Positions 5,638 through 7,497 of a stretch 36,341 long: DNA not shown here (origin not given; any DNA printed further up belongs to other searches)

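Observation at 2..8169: Candidate surface attachment / glyco-adhesin module: fibre-like giant protein, anchored small protein, secreted beta-helix protein and Wzy_C-TPR enzyme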

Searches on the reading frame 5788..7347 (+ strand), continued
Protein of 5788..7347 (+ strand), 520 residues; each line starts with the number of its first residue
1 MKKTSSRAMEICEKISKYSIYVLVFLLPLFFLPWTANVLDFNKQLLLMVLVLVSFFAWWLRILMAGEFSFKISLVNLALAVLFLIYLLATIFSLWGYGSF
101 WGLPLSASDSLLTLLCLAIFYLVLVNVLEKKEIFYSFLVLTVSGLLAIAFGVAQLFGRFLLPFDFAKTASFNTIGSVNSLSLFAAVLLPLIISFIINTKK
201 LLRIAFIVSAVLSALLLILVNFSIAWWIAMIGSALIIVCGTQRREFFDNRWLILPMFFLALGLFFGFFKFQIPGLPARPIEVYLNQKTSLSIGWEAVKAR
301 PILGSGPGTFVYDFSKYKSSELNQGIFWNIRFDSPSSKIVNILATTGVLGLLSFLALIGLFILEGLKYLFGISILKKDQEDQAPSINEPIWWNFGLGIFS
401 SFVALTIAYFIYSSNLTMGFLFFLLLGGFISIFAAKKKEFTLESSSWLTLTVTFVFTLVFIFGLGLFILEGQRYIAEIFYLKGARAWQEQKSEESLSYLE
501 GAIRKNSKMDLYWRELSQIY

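Call 95: search_protein_families(library=pfam, proteins=[P0088, P0102], max_evalue=0.05)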
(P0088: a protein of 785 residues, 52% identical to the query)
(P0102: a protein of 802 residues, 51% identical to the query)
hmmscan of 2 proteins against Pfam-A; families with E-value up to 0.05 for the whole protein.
P0088 (785 aa): 21 families
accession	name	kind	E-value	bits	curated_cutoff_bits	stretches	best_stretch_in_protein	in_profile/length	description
PF14559.12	TPR_19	-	1.2e-17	64.4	25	2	687-751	3-67/68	Tetratricopeptide repeat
PF13432.12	TPR_16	-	6.2e-16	59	32.7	2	680-743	2-65/65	Tetratricopeptide repeat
PF07719.23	TPR_2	-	6.3e-16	57.6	27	2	709-742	1-34/34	Tetratricopeptide repeat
PF13414.12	TPR_11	-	5.9e-14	51.9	26.8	1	682-723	1-42/42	TPR repeat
PF13428.12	TPR_14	-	4.1e-13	49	23.5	2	710-751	2-43/44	Tetratricopeptide repeat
PF13181.12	TPR_8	-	2.7e-12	46.3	25.7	2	679-708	5-34/34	Tetratricopeptide repeat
PF00515.34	TPR_1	-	5.3e-11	42.3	27.8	2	680-708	6-34/34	Tetratricopeptide repeat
PF13431.12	TPR_17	-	8.2e-09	35.5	24.4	0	704-728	8-32/34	Tetratricopeptide repeat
PF04932.20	Wzy_C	-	8e-08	32.6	31.7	1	224-356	17-149/149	O-Antigen ligase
PF13174.12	TPR_6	-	8.8e-08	32.8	26.3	0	711-741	2-32/33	Tetratricopeptide repeat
PF13371.12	TPR_9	-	1.8e-07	31.5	35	1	654-707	8-61/73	Tetratricopeptide repeat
PF13424.12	TPR_12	-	2.1e-07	31.4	30.1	1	679-738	6-74/77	Tetratricopeptide repeat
PF12895.13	ANAPC3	-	1.3e-05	25.8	27.2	1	687-749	1-62/82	Anaphase-promoting complex, cyclosome, subunit 3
PF13176.12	TPR_7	-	0.00014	22.1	27.9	1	711-740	1-30/36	Tetratricopeptide repeat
PF23914.1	TPR_CcmH_CycH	-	0.00019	21.8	42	0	655-742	64-154/158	Cytochrome c-type biogenesis protein H TPR domain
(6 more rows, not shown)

P0102 (802 aa): 21 families
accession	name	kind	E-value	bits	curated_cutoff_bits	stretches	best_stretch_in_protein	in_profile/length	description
PF07719.23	TPR_2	-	3.5e-19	67.7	27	2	702-731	5-34/34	Tetratricopeptide repeat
PF13181.12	TPR_8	-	1.9e-17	62.3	25.7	3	733-765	2-34/34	Tetratricopeptide repeat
PF00515.34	TPR_1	-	1.7e-16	59.7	27.8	2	733-765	2-34/34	Tetratricopeptide repeat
PF13428.12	TPR_14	-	2.2e-13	49.9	23.5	1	700-739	3-42/44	Tetratricopeptide repeat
PF13432.12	TPR_16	-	2.8e-13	50.5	32.7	2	703-765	2-64/65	Tetratricopeptide repeat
PF13414.12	TPR_11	-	7.4e-13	48.4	26.8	1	705-746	1-42/42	TPR repeat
PF13431.12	TPR_17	-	1.4e-12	47.2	24.4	1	721-752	2-33/34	Tetratricopeptide repeat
PF13424.12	TPR_12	-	4.6e-12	46.4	30.1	1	702-761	6-74/77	Tetratricopeptide repeat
PF14559.12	TPR_19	-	1.1e-10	42.1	25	1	709-770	2-63/68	Tetratricopeptide repeat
PF13371.12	TPR_9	-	4.2e-08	33.5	35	2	706-771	3-68/73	Tetratricopeptide repeat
PF13174.12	TPR_6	-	7.7e-07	29.8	26.3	0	702-730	4-32/33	Tetratricopeptide repeat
PF04932.20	Wzy_C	-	1.1e-06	28.9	31.7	1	205-350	2-148/149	O-Antigen ligase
PF23914.1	TPR_CcmH_CycH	-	2.7e-06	27.7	42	1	646-725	66-148/158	Cytochrome c-type biogenesis protein H TPR domain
PF12895.13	ANAPC3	-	4.8e-05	24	27.2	1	654-723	13-81/82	Anaphase-promoting complex, cyclosome, subunit 3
PF24575.1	TPR_Slam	-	9.2e-05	23.3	35.2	1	662-721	45-104/104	Surface lipoprotein assembly modifier, N-terminal TPR repeats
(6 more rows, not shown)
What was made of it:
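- The Wzy_C assignment rests on orthologues at the same position (call 95).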
